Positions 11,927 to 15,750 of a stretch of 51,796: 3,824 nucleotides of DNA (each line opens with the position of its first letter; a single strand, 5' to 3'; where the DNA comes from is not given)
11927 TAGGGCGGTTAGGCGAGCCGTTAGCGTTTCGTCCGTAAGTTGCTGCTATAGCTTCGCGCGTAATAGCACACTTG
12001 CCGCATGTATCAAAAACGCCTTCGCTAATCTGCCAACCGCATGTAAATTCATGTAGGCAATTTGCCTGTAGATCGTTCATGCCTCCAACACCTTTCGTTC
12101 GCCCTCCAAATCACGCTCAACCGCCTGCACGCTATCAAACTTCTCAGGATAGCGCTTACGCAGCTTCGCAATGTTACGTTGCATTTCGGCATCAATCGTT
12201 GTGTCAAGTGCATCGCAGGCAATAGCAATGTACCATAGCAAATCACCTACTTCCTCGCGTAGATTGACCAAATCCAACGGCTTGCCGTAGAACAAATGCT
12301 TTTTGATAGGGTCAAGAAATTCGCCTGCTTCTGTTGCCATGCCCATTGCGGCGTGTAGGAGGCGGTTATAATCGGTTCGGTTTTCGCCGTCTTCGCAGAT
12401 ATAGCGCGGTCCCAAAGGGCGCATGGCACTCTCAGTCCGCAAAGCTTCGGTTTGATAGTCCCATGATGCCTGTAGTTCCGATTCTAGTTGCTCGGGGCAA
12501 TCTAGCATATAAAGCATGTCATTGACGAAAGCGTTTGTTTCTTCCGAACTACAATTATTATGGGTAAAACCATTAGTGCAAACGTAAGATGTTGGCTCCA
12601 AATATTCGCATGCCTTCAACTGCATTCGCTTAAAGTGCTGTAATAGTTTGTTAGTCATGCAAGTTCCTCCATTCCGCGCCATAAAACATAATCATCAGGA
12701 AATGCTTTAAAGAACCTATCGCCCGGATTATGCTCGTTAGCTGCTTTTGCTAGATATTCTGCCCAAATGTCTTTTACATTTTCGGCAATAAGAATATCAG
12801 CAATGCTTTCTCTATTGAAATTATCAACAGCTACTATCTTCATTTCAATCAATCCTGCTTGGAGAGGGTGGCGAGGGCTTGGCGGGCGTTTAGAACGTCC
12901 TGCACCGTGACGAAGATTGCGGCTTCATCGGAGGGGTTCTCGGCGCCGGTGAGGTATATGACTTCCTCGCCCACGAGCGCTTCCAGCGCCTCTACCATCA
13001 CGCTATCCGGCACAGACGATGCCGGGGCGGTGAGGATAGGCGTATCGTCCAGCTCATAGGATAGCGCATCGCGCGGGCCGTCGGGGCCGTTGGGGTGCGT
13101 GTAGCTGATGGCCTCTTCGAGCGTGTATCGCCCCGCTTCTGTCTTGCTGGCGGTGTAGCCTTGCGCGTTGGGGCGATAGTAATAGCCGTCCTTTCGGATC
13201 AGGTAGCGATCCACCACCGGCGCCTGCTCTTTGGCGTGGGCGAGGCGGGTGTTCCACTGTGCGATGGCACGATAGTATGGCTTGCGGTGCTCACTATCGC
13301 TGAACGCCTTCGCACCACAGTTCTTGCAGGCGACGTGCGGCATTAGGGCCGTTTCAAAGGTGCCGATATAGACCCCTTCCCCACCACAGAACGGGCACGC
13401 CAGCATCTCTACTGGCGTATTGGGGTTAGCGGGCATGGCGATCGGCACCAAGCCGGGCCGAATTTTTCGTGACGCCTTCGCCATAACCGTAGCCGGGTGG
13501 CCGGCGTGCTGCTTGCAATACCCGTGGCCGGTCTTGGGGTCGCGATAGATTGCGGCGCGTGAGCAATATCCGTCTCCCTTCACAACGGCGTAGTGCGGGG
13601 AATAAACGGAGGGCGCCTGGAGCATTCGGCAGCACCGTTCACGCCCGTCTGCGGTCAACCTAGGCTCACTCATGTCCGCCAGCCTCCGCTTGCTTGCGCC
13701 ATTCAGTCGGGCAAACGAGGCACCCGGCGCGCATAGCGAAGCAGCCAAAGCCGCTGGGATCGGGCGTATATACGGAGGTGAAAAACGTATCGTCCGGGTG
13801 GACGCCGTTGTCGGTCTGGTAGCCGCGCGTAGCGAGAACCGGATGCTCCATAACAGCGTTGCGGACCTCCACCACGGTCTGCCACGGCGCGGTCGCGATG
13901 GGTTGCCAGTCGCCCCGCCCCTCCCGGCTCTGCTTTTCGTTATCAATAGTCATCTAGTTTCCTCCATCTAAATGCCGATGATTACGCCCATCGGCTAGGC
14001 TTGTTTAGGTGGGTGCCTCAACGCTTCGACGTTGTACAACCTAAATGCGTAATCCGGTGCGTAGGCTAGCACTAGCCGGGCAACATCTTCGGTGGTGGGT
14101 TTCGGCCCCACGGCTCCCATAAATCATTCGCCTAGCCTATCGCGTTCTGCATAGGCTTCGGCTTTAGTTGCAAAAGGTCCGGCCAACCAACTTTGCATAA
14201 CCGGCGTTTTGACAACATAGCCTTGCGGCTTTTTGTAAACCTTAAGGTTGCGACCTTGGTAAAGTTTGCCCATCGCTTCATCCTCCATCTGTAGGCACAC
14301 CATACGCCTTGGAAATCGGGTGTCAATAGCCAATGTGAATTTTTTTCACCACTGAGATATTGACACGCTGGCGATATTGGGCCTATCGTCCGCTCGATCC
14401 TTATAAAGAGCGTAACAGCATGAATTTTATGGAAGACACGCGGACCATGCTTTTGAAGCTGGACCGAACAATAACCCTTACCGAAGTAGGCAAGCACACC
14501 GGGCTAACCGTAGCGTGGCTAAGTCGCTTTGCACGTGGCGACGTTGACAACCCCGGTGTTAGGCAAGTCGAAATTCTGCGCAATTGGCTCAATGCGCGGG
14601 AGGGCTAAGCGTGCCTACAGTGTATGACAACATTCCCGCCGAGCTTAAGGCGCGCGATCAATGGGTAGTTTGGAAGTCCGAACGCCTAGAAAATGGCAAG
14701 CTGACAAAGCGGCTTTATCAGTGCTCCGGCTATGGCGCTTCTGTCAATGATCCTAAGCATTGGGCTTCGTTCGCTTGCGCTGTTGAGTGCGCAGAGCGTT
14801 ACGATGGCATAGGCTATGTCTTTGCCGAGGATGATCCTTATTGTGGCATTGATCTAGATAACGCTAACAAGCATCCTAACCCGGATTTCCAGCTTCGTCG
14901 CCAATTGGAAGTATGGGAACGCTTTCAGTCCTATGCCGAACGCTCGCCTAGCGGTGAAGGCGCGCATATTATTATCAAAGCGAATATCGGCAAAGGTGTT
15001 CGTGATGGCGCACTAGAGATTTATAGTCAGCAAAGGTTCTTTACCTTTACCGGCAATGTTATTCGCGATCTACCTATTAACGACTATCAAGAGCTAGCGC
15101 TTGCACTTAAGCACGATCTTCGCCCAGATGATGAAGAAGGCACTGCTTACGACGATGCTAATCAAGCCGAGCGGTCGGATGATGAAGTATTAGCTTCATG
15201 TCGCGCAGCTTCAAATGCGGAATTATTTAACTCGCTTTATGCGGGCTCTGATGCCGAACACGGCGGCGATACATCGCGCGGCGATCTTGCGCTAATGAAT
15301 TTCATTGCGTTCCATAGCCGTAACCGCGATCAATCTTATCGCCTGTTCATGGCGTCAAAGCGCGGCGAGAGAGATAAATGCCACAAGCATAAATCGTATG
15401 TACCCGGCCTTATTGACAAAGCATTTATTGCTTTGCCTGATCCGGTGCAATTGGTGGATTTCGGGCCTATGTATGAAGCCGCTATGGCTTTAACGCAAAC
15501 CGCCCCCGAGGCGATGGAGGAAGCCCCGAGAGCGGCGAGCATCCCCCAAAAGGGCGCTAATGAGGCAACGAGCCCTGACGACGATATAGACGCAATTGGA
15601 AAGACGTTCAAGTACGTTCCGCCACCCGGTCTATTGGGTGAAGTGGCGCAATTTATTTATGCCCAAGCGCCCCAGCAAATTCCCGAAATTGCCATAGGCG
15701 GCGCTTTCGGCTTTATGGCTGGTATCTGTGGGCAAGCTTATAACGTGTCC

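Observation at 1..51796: Hyper-abundant, orientation-independent 8-mer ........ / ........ saturating the phage backbone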

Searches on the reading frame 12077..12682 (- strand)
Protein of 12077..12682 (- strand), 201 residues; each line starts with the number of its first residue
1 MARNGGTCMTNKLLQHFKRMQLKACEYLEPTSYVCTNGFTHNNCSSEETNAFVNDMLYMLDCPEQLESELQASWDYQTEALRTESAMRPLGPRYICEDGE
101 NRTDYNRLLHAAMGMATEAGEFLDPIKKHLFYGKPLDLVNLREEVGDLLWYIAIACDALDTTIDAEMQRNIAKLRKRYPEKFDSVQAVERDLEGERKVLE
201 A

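Call 45: search_protein_families(library=phrogs, proteins=[window:12077-12682:-], max_evalue=0.00001)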
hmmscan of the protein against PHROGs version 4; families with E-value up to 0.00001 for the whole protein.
window:12077-12682:- (201 aa): 4 families
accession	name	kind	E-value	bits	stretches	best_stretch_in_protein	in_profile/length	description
phrog_229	-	other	1.8e-42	147.2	1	76-200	253-368/533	MazG-like pyrophosphatase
phrog_22758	-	other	1.1e-17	65.5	1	100-190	122-215/221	MazG-like pyrophosphatase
phrog_37613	-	other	7.4e-16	59.1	1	106-197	291-383/394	MazG-like pyrophosphatase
phrog_16522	-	other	5.7e-11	43.2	1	119-200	89-171/296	MazG-like pyrophosphatase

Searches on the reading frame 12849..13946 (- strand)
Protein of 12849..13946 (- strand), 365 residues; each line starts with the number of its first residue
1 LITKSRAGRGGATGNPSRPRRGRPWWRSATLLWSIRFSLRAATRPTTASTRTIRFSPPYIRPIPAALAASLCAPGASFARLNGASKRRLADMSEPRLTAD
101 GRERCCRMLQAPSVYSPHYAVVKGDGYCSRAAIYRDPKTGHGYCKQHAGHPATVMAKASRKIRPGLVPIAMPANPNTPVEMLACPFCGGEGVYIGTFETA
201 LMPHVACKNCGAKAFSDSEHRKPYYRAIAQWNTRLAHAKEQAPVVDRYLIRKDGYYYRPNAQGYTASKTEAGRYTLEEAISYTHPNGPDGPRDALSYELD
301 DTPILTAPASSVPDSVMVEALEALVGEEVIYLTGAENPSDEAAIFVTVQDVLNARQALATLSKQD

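Call 8: search_protein_families(library=pfam, proteins=[window:12849-13946:-])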
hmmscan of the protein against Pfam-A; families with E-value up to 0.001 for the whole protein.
window:12849-13946:- (365 aa): 1 family
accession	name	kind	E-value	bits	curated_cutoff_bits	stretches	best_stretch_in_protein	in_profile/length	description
PF14354.12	Lar_restr_allev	-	1.4e-10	41.7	28.6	1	180-234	2-57/58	Restriction alleviation protein Lar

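Call 79: search_protein_families(library=phrogs, proteins=[window:12849-13946:-], max_evalue=0.0001)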
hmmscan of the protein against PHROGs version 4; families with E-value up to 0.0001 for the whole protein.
window:12849-13946:- (365 aa): 1 family
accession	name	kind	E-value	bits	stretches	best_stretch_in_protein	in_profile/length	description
phrog_599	-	moron, auxiliary metabolic gene and host takeover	4.8e-09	37.7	1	171-244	64-136/262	Lar-like restriction alleviation protein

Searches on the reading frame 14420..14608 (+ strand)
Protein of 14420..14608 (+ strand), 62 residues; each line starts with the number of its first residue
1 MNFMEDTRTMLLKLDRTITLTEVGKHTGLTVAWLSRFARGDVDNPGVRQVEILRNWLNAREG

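Call 51: search_protein_families(library=pfam, proteins=[window:14420-14608:+], max_evalue=0.01)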
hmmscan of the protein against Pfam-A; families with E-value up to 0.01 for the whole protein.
window:14420-14608:+ (62 aa): 1 family
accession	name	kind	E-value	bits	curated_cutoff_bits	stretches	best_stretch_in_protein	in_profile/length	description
PF13560.12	HTH_31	-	0.0013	19.4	27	1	15-53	12-50/64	Helix-turn-helix domain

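Call 79: search_protein_families(library=phrogs, proteins=[window:14420-14608:+], max_evalue=0.0001)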
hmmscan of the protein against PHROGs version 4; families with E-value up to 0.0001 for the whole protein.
window:14420-14608:+ (62 aa): 0 families

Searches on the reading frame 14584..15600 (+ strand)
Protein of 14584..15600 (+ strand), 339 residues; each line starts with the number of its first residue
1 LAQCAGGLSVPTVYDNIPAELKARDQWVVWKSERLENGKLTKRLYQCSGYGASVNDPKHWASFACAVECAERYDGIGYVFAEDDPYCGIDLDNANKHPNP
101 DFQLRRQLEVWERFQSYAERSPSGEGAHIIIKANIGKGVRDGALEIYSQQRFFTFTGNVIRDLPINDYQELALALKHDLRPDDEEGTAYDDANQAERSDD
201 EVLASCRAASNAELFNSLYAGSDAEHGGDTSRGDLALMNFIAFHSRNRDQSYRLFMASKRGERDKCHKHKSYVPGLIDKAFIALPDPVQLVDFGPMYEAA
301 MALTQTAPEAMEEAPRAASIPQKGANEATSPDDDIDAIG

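Call 67: search_dna_similar(query=window:14584-15600:+, collection=phages, mode=protein, max_rows=60, max_evalue=0.001, rows=spread)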
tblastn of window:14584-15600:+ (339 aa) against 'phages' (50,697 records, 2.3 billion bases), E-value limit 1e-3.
Records with a match: 430; places in all: 431; records where one place covers at least 80% of the query: 168.
Best place of each record, by identity: <60% 430.
By first word of the organism name: Pseudomonas 95; Escherichia 48; Klebsiella 39; Stenotrophomonas 23; Vibrio 23; Xanthomonas 18; Lactobacillus 17; Listeria 15; Rhizobium 14; Acinetobacter 12; and 43 more.
By host as written in the record: Pseudomonas aeruginosa 32; - 30; Klebsiella pneumoniae 25; Escherichia coli 18; Stenotrophomonas maltophilia 15; Pseudomonas aeruginosa PAO1 11; Pseudomonas syringae 8; Escherichia coli K-12 8; and 161 more.
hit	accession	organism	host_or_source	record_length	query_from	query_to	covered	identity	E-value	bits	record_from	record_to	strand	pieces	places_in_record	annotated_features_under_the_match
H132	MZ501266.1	Erwinia phage AH03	Erwinia billingiae and Pseudomonas ...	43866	12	302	86%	39.7%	7e-52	190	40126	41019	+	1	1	66: DNA primase/polymerase | 65: transcriptional regulator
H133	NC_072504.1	Stenotrophomonas phage vB_SM_ytsc_ply2008005c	Stenotrophomonas maltophilia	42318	5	293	85%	38.3%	5e-45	170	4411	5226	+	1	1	DNA primase/helicase | DNA-binding domain protein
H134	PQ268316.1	Pseudoxanthomonas phage GZ35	Pseudoxanthomonas sp.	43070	14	290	82%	39.6%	1e-51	189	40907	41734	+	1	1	putative DNA primase | HTH DNA binding protein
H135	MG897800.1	Pseudomonas phage vB_PaeS_C1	Pseudomonas aeruginosa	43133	14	290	82%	39.6%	1e-51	189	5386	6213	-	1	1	DNA primase/helicase | hypothetical protein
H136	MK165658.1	Pseudomonas phage vB_PaeS_SCUT-S4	Pseudomonas aeruginosa ATCC 9027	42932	14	290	82%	39.6%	1e-51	189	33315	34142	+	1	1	replicative primase/helicase | hypothetical protein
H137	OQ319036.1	Pseudomonas phage UF_RH5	Pseudomonas aeruginosa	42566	14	290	82%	39.6%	2e-51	188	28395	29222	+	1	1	replicative primase helicase | transcriptional regulator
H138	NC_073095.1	Xanthomonas phage Pfeifenkraut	Xanthomonas translucens pv. translucens ...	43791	13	290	82%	39.4%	4e-50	184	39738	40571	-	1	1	replicative primase helicase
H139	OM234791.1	Pseudomonas phage PA02_HSun-2022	Pseudomonas aeruginosa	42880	14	290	82%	39.3%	2e-51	189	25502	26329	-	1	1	DNA primase/helicase | hypothetical protein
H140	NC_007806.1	Pseudomonas phage 73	Pseudomonas aeruginosa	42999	14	290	82%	39.3%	2e-51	189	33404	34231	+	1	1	DNA primase | HTH DNA binding protein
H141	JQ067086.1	Pseudomonas phage PaMx10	Pseudomonas aeruginosa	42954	14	290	82%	38.9%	5e-51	187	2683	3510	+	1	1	record has no annotation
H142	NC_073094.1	Xanthomonas phage Langgrundblatt2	Xanthomonas translucens pv. translucens ...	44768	13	290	82%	38.3%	7e-49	181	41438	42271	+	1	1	replicative primase helicase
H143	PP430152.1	Enterobacteria phage FtMidnight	Escherichia coli MG1655 + F912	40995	13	288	81%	38.4%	2e-50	186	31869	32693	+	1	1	DNA primase | HTH DNA binding protein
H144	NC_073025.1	Sphingomonas phage Lucius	Sphingomonas sp. PM2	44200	17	281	78%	39.6%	6e-47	176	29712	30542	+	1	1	DNA primase/helicase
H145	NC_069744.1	Xanthomonas phage Samson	Xanthomonas sp.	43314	12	290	82%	36.5%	3e-47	176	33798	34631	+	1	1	DNA primase | hypothetical protein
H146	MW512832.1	Pseudomonas phage AUS260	Pseudomonas aeruginosa AUS260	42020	12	290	82%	36.5%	6e-47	176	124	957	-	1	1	record has no annotation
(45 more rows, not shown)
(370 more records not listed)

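Call 85: search_solved_structures(query=A4, max_evalue=0.01, show_alignments=2)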
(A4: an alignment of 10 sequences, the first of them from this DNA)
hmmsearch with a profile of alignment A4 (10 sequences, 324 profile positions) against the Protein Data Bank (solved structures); distinct sequences matched with E-value up to 0.01: 5.
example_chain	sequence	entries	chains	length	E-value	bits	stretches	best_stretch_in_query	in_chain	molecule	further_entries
7ola_A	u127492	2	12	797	1.3e-50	175.8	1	4-262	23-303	DNA primase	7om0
7rr3_A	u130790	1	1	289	3.4e-44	154.7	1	3-260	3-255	Primase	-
6k9a_A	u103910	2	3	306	4.7e-44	154.3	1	3-261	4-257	Primase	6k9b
6a9w_A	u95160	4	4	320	5.7e-44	154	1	3-260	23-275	Primase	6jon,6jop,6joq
7rr4_A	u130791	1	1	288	9.5e-44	153.3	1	3-260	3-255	Primase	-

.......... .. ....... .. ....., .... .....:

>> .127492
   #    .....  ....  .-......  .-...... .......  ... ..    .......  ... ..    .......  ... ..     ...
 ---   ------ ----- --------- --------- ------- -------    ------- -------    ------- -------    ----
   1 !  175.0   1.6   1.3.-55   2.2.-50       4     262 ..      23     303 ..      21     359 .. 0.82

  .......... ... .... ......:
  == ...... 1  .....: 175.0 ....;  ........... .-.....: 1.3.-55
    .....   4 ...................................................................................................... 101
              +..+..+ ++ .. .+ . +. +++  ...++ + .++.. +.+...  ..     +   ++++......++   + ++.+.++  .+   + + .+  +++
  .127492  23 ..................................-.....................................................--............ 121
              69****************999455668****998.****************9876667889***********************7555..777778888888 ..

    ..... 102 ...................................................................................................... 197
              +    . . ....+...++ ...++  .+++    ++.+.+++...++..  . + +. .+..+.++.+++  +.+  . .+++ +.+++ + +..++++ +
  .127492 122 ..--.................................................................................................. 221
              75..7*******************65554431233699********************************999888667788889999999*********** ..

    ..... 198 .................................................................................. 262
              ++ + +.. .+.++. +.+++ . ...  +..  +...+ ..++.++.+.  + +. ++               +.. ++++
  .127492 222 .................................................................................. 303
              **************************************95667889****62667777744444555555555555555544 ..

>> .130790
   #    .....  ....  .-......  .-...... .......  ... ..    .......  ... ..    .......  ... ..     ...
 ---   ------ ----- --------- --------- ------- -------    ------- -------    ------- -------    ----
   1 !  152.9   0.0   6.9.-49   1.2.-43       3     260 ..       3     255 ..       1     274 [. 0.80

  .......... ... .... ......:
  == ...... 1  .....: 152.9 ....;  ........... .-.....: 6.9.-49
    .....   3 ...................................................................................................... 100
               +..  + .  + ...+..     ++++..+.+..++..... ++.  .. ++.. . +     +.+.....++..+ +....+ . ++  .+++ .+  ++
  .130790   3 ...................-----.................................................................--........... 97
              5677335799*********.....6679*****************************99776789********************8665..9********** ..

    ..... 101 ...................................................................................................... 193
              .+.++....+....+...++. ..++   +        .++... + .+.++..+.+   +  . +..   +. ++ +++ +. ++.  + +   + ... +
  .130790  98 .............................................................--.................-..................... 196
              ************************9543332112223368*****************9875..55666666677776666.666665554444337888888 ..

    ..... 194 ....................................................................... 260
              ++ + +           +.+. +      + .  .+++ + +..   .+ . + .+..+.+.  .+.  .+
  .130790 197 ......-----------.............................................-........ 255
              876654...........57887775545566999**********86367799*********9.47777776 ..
